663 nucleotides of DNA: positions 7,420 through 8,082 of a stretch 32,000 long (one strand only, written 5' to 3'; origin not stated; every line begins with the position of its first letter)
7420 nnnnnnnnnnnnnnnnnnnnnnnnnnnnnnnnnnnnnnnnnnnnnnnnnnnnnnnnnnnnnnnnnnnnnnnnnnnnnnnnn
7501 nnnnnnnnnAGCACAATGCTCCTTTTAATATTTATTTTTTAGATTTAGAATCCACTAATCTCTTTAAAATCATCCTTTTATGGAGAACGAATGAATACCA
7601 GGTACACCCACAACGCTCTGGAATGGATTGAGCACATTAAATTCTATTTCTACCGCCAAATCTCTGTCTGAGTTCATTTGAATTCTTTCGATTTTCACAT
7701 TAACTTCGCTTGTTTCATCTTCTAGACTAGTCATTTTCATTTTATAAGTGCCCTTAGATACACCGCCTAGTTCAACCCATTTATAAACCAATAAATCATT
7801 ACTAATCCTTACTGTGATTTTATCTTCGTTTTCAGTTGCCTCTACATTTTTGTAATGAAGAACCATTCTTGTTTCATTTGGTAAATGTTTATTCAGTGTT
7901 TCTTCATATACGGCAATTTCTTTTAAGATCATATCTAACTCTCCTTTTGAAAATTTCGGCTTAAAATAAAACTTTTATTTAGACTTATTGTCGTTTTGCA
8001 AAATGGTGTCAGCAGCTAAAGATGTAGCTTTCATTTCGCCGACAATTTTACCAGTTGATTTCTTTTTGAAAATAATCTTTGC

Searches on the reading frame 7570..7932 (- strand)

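Call 18: search_protein_families(library=pfam, proteins=[window:7570-7932:-], max_evalue=0.01)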
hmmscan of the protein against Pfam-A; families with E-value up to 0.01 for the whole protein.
window:7570-7932:- (120 aa): 0 families

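Call 29: search_protein_families(library=phrogs, proteins=[window:7570-7932:-], max_evalue=0.01)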
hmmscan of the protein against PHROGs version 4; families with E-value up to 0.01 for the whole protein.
window:7570-7932:- (120 aa): 1 family
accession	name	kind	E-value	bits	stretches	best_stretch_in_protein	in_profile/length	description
phrog_21967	-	unknown function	0.0059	17.6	0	10-52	14-54/78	-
